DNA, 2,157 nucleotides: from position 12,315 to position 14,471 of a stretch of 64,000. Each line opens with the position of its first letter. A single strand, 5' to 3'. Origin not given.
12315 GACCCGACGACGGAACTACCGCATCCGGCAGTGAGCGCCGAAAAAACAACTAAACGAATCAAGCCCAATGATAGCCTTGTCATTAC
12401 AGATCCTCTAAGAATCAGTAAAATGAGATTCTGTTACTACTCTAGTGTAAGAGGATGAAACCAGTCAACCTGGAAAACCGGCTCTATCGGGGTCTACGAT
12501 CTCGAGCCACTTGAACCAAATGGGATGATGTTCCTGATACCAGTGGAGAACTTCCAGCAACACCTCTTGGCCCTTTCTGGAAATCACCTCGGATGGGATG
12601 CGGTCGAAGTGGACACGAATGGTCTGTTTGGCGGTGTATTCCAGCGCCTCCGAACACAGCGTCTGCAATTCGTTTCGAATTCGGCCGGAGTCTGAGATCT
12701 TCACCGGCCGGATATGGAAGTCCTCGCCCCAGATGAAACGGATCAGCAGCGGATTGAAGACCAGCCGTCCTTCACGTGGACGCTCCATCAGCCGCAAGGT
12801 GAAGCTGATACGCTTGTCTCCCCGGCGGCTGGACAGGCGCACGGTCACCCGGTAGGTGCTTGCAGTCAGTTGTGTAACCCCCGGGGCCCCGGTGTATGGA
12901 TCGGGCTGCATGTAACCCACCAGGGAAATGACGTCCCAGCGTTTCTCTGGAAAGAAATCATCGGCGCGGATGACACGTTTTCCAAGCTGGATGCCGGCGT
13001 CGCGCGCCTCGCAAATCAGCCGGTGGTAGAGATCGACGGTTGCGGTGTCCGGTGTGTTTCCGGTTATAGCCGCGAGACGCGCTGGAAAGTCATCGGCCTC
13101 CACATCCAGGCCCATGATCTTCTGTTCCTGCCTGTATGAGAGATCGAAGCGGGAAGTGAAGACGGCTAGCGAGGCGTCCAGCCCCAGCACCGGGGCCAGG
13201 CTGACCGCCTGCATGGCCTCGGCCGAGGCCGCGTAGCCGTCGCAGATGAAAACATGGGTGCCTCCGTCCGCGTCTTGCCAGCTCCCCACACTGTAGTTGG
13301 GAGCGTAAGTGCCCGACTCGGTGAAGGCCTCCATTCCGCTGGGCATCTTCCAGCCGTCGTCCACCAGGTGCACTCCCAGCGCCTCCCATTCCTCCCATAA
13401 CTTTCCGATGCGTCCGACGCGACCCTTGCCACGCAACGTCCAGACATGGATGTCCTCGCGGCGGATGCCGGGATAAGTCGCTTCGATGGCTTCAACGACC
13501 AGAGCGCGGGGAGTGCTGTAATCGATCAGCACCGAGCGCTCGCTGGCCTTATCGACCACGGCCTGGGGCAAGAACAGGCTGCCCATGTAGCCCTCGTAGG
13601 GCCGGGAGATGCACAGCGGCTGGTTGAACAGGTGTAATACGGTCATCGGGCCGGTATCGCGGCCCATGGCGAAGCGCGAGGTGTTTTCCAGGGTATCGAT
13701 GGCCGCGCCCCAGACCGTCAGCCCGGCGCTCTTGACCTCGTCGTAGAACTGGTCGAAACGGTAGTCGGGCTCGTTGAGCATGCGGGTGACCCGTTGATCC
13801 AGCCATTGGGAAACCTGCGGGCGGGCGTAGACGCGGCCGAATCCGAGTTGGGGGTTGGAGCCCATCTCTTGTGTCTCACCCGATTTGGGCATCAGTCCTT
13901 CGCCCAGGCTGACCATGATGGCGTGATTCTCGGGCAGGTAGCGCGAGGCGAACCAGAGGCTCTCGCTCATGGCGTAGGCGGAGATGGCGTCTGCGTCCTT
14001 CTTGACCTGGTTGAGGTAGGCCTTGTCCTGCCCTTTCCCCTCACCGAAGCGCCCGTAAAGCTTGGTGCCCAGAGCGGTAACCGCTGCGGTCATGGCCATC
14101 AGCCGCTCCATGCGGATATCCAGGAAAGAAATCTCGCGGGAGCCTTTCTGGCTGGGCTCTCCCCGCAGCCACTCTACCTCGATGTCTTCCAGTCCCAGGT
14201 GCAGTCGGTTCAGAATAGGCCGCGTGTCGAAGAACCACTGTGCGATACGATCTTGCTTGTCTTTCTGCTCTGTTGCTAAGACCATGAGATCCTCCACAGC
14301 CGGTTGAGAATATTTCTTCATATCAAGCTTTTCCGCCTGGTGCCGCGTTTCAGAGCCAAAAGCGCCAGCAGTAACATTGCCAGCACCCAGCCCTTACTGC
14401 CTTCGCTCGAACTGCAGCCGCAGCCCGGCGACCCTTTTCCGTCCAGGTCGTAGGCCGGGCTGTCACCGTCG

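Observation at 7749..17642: PilZ-led five-gene operon joining two MYXO-CTERM-like surface proteins, a repeat lipoprotein and a cytoplasmic GlpX-like enzyme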

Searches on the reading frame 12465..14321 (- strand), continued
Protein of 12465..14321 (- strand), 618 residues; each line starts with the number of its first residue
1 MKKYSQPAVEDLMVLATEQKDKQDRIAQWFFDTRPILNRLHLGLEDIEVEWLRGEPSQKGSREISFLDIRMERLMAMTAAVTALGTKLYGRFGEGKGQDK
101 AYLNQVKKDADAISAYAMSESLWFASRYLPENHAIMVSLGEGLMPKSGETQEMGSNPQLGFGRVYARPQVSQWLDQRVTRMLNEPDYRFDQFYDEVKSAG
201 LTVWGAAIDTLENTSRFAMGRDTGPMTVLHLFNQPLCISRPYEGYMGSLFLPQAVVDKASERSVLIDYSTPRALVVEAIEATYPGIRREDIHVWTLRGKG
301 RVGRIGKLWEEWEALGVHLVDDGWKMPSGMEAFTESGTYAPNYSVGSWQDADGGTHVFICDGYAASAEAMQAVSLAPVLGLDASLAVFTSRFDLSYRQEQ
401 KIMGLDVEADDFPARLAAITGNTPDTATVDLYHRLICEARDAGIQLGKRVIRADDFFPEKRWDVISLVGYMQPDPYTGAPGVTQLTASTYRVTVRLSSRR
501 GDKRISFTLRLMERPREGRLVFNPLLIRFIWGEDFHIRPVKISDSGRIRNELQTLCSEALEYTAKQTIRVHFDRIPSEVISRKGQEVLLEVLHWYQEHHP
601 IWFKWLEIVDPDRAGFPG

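Call 43: fold_search(model_id=the predicted structure, library=pdb)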
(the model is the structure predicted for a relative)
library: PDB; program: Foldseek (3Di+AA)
matches with E <= 10: 400; with E <= 0.001: 24
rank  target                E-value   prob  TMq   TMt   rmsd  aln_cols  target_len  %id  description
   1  5a5l                  5.0e-13  1.00  0.45  0.78   6.2       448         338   14  Structure of dual function FBPase SBPase from Thermosynechococcus elongatus (released 2015-10-14)
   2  3d1r                  9.5e-13  1.00  0.44  0.80   4.8       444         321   15  Structure of E. coli GlpX with its substrate fructose 1,6-bisphosphate (released 2008-12-23)
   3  3roj_B                2.2e-12  1.00  0.44  0.73   7.0       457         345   14  D-fructose 1,6-bisphosphatase class 2/sedoheptulose 1,7-bisphosphatase of Synechocystis sp. PCC 6803 (released 2012-05-02)
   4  3big                  2.7e-12  1.00  0.44  0.79   4.8       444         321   14  Crystal structure of the fructose-1,6-bisphosphatase GlpX from E.coli in complex with inorganic phosphate (released 2008-12-09)
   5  3bih                  3.6e-12  1.00  0.43  0.76   5.2       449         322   16  Crystal structure of fructose-1,6-bisphosphatase from E.coli GlpX (released 2008-12-09)
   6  2r8t                  4.2e-12  1.00  0.44  0.79   5.0       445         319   15  Crystal structure of the fructose 1,6-bisphosphatase GlpX from E.coli in the complex with fructose 1,6-bisphosphate (released 2008-08-19)
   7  7txg_D                4.2e-12  1.00  0.45  0.79   4.8       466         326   12  Structure of the Class II Fructose-1,6-Bisphosphatase from Francisella tularensis with native Mn++ divalent cation and (released 2023-06-28)
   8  3roj_D                4.9e-12  1.00  0.45  0.74   7.2       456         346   14  D-fructose 1,6-bisphosphatase class 2/sedoheptulose 1,7-bisphosphatase of Synechocystis sp. PCC 6803 (released 2012-05-02)
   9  3rpl_B                8.0e-12  1.00  0.46  0.76   5.7       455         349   15  D-fructose 1,6-bisphosphatase class 2/sedoheptulose 1,7-bisphosphatase of Synechocystis sp. PCC 6803 in complex with F (released 2012-05-02)
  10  3roj_A                8.4e-12  1.00  0.46  0.77   6.7       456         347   14  D-fructose 1,6-bisphosphatase class 2/sedoheptulose 1,7-bisphosphatase of Synechocystis sp. PCC 6803 (released 2012-05-02)
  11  7txa_D                1.2e-11  1.00  0.41  0.73   5.1       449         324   13  Structure of the Class II Fructose-1,6-Bisphophatase from Francisella tularensis complexed with native metal cofactor  (released 2023-06-28)
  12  7txa_1                1.4e-11  1.00  0.42  0.73   4.8       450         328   12  Structure of the Class II Fructose-1,6-Bisphophatase from Francisella tularensis complexed with native metal cofactor  (released 2023-06-28)
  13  7js3_A                3.7e-11  1.00  0.43  0.76   5.2       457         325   12  Structure of the Class II Fructose-1,6-Bisphophatase from Francisella tularensis (released 2020-11-04)
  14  7txb_B                4.7e-11  1.00  0.41  0.76   5.5       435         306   11  Structure of the Class II Fructose-1,6-Bisphophatase from Mycobacterium tuberculosis complexed with substrate F1,6BP (released 2023-06-28)
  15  7txb_A                7.0e-11  1.00  0.43  0.81   4.9       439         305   12  Structure of the Class II Fructose-1,6-Bisphophatase from Mycobacterium tuberculosis complexed with substrate F1,6BP (released 2023-06-28)
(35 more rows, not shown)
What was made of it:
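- On GlpX / class II FBPase (PF03320): Its top 24 Foldseek hits are all class II FBPases, with TM on target 0.71-0.81 (call 43).
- The next hit, SuhB, is at E 0.27: call 43.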

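Call 44: search_protein_representatives(protein=P0001)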
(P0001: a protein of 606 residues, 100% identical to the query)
Query: 606 residues. Proteins with E-value up to 0.001 (for the whole library): 281; up to 1e-10: 203; up to 1e-30: 93. The best 150 are listed.
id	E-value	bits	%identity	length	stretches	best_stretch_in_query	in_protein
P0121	4.2e-230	782.0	58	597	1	7-596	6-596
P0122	2.0e-170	584.9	61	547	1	65-484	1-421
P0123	1.6e-143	496.1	54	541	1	7-418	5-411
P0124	1.2e-140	486.6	43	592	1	12-596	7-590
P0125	4.0e-137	474.9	61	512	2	106-364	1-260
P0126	1.5e-131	456.5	45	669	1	6-589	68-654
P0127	3.1e-128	445.6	54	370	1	106-469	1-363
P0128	3.1e-127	442.3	59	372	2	250-489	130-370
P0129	1.7e-126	439.8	51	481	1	8-454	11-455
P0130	4.6e-121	421.9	56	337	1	267-599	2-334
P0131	3.3e-118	412.5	39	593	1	9-596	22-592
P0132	9.5e-112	391.1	59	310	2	134-354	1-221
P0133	5.3e-108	378.7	69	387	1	7-241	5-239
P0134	2.5e-105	369.9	42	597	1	10-596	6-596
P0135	2.9e-103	363.1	54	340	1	191-521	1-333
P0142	2.5e-88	313.8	36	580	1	50-597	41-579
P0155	2.5e-72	260.9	34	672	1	14-547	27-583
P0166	3.0e-56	207.8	35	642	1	51-487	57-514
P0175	1.2e-51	192.6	36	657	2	66-408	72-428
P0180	2.1e-46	175.3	34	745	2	60-407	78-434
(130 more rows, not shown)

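Call 72: find_encoding_contigs(protein=P0014, flank=8000, max_places=1)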
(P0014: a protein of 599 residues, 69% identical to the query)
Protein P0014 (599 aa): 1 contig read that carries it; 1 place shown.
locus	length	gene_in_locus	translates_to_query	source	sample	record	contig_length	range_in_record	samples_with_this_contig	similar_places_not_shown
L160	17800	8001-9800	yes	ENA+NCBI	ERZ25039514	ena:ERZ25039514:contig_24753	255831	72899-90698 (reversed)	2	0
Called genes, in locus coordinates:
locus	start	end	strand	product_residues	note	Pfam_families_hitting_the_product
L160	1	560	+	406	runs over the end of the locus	PF13579:Glyco_trans_4_4 (weak), PF13439:Glyco_transf_4, PF00534:Glycos_transf_1, PF13692:Glyco_trans_1_4, PF13524:Glyco_trans_1_2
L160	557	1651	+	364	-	PF00501:AMP-binding (faint)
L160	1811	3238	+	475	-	PF00171:Aldedh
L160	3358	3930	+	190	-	PF00005:ABC_tran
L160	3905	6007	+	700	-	PF12704:MacB_PCD, PF02687:FtsX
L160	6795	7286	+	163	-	PF02687:FtsX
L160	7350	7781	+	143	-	-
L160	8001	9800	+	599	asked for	-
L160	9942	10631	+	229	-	PF02558:ApbA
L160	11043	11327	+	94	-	-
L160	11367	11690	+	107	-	-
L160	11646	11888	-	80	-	-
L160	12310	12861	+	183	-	-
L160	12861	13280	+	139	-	PF07592:DDE_Tnp_ISAZ013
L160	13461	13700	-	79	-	-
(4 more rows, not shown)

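Call 73: find_encoding_contigs(protein=P0092, flank=8000, max_places=1)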
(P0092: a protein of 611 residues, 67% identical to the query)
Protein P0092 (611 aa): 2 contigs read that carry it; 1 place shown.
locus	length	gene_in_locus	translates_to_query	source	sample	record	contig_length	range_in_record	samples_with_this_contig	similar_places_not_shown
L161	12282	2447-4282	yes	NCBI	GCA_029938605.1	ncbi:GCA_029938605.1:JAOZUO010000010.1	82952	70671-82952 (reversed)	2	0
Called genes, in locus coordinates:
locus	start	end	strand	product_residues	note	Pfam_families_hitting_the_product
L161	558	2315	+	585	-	PF00069:Pkinase, PF07714:PK_Tyr_Ser-Thr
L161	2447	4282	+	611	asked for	-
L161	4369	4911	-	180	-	-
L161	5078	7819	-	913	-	PF02739:5_3_exonuc_N, PF01367:5_3_exonuc, PF01612:DNA_pol_A_exo1, PF22619:DNA_polI_exo1, PF00476:DNA_pol_A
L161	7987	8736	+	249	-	PF00005:ABC_tran, PF02463:SMC_N (faint), PF13401:AAA_22 (weak), PF13304:AAA_21 (faint)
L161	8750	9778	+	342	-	PF01208:URO-D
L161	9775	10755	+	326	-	PF00762:Ferrochelatase, PF01903:CbiX (faint)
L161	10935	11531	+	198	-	PF00072:Response_reg, PF12844:HTH_19 (weak), PF13560:HTH_31, PF01381:HTH_3, PF13443:HTH_26 (weak)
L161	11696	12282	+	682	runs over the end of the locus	PF00989:PAS, PF08448:PAS_4, PF13188:PAS_8, PF13426:PAS_9, PF08447:PAS_3, PF08448:PAS_4 (weak), PF02518:HATPase_c, PF00072:Response_reg, +3 more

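Call 78: search_protein_families(library=pfam, proteins=[P0121, P0124, P0126, P0131, P0142, P0155, P0166, P0175, P0180], max_evalue=1)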
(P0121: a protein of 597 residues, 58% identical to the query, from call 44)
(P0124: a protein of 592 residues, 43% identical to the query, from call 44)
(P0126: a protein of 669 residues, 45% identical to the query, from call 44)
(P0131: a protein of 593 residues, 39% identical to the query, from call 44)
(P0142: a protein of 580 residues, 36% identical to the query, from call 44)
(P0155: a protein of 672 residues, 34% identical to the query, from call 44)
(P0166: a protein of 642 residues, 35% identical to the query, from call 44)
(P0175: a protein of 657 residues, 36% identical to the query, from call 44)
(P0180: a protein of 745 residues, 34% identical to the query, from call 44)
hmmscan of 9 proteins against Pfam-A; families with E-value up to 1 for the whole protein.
P0121 (597 aa): 2 families
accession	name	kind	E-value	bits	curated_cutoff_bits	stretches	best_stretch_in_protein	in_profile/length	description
PF24421.1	Ig_J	-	0.04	14.5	29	1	474-503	22-51/104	Tip attachment protein J, Ig-like domain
PF19462.4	DUF5999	-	0.12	12.8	27.5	1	298-332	16-50/57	Family of unknown function (DUF5999)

P0124 (592 aa): 1 family
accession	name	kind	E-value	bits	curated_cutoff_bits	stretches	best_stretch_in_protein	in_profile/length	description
PF03320.18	FBPase_glpX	-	0.022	14.1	27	1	190-320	81-199/307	Bacterial fructose-1,6-bisphosphatase, glpX-encoded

P0126 (669 aa): 0 families

P0131 (593 aa): 0 families

P0142 (580 aa): 1 family
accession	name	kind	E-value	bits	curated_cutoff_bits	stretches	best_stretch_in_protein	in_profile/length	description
PF03320.18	FBPase_glpX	-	0.11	11.8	27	1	178-265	77-160/307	Bacterial fructose-1,6-bisphosphatase, glpX-encoded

P0155 (672 aa): 0 families

P0166 (642 aa): 2 families
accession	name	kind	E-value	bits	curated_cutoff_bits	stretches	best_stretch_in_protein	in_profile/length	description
PF19064.5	DUF5760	-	0.0055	17.3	27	1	570-622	5-56/86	Family of unknown function (DUF5760)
PF04028.18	DUF374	-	0.23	11.5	26.8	1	583-629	6-54/69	Domain of unknown function (DUF374)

P0175 (657 aa): 1 family
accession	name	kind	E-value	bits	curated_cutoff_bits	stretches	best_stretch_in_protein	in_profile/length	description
PF07335.16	Glyco_hydro_75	-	0.13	12.9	27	1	55-148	48-139/165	Fungal chitosanase of glycosyl hydrolase group 75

P0180 (745 aa): 3 families
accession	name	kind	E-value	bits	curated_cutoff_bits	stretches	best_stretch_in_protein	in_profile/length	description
PF14916.11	CCDC92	-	0.048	13.9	28.3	1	537-558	22-43/57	Coiled-coil domain of unknown function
PF02294.24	7kD_DNA_binding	-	0.12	12.9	25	1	220-250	26-56/58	7kD DNA-binding domain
PF13672.11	PP2C_2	-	0.2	11.6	24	1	140-288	20-153/209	Protein phosphatase 2C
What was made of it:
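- On GlpX / class II FBPase (PF03320): Two divergent family members give only sub-threshold hits of 14.1 and 11.8 bits against a cut-off of 27 (call 78).
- Two divergent family members give sub-threshold PF03320 hits at the catalytic motif: call 78.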

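Call 79: search_protein_families(library=pfam, proteins=[L036:4758-6326:+], max_evalue=0.01)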
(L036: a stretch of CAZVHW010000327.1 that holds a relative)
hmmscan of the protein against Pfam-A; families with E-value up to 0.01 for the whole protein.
L036:4758-6326:+ (522 aa): 2 families
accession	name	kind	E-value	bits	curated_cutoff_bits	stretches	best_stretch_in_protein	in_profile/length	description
PF00069.31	Pkinase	-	5.2e-05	23.2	31.7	1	103-276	93-258/263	Protein kinase domain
PF07714.23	PK_Tyr_Ser-Thr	-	0.0028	17.5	23.1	1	137-275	122-254/258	Protein tyrosine and serine/threonine kinase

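Call 82: search_dna_similar(query=P0001, collection=plasmids, mode=protein, max_evalue=0.001, max_rows=10)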
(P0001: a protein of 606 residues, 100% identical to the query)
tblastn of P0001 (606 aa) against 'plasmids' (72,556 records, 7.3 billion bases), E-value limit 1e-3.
No match.

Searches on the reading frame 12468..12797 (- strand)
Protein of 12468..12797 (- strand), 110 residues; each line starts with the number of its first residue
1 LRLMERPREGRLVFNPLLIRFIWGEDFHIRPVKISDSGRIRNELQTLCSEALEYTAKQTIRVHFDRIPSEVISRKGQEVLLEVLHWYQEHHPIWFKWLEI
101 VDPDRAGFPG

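Call 89: predict_structure(alignment_id=A5)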
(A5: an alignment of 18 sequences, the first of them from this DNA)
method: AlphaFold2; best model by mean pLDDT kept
length: 110 residues; sequences in the alignment: 18
mean_pLDDT: 82.3   pTM: 0.73
mean pLDDT of the five models: 82.3, 82.2, 81.1, 80.0, 79.7
residues with pLDDT >= 90: 68; 70-90: 20; 50-70: 4; < 50: 18
segments of 3 or more residues with pLDDT < 50: 1-13, 106-110
pLDDT, mean of each block of 10 residues (from residue 1): 42 67 91 91 92 93 92 92 95 95 55
secondary structure, 60 per line:
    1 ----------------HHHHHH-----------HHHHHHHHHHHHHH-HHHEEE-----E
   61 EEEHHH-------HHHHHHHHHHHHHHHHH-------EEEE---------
elements in order: H17-22 H34-47 E52-54 E60-63 H74-90 E98-101

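Call 91: fold_search(model_id=the predicted structure, library=pdb)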
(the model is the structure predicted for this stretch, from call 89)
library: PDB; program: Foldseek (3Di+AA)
matches with E <= 10: 92; with E <= 0.001: 0
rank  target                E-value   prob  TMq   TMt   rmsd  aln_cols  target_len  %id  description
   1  9w55_A                1.5e+00  0.07  0.20  0.08   9.4        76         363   12  Structure of L-glutamate oxidase E617Q mutant (released 2026-01-07)
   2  5f1r_A                1.8e+00  0.06  0.22  0.13  11.9        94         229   12  The Transcriptional Regulator PrfA from Listeria Monocytogenes in complex with a ring-fused 2-pyridone (C10) (released 2016-03-16)
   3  6qw2_B                2.5e+00  0.09  0.26  0.14   8.3        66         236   12  The Transcriptional Regulator PrfA-A218G mutant from Listeria Monocytogenes (released 2020-04-01)
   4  6ev0_A                2.5e+00  0.08  0.22  0.12   8.2        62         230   13  The Transcriptional Regulator PrfA from Listeria Monocytogenes in complex with a ring-fused 2-pyridone (AC129) (released 2018-05-02)
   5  2bgc_F                2.5e+00  0.04  0.19  0.11  11.8        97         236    9  PrfA-G145S, a constitutive active mutant of the Transcriptional Regulator In L.monocytogenes (released 2005-04-14)
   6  8cb7_B                2.8e+00  0.08  0.24  0.13   7.8        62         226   13  The Transcriptional Regulator PrfA from Listeria Monocytogenes in complex with tetrapeptide Glu-Val-Phe-Leu (released 2024-08-07)
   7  8cbp_A                2.8e+00  0.05  0.23  0.14  10.5        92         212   15  The Transcriptional Regulator PrfA from Listeria Monocytogenes in complex with tetrapeptide Thr-Glu-Pro-Leu (released 2024-08-07)
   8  1v6t                  2.8e+00  0.04  0.18  0.11   9.0        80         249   11  Crystal Structure of Lactam Utilization Protein from Pyrococcus horikoshii Ot3 (released 2004-12-14)
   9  7ae9_E                3.0e+00  0.08  0.29  0.25   7.3        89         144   11  Crystal structure of mono-AMPylated HEPN(R46E) toxin in complex with MNT antitoxin (released 2020-12-30)
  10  6qw1_B                3.0e+00  0.08  0.25  0.14   8.1        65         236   12  The Transcriptional Regulator PrfA-L140F mutant from Listeria Monocytogenes (released 2020-04-01)
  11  2e1m_A                3.0e+00  0.05  0.19  0.08   8.2        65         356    9  Crystal Structure of L-Glutamate Oxidase from Streptomyces sp. X-119-6 (released 2007-11-13)
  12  6exl_B                3.4e+00  0.07  0.23  0.13   8.0        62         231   13  The Transcriptional Regulator PrfA from Listeria Monocytogenes in complex with a ring-fused 2-pyridone (MK206) - folde (released 2018-05-02)
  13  5vfx_D                3.6e+00  0.08  0.31  0.34   5.7        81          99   14  Structure of an accessory protein of the pCW3 relaxosome in complex with the origin of transfer (oriT) DNA (released 2018-04-18)
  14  6qvz_B                3.6e+00  0.06  0.23  0.13   8.7        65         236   11  The Transcriptional Regulator PrfA-L140H mutant from Listeria Monocytogenes (released 2020-04-01)
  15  5vfx_A                3.8e+00  0.09  0.31  0.33   5.2        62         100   11  Structure of an accessory protein of the pCW3 relaxosome in complex with the origin of transfer (oriT) DNA (released 2018-04-18)
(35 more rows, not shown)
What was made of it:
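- Tried and rejected: Foldseek found nothing better than E 1.5 (calls 89, 91).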
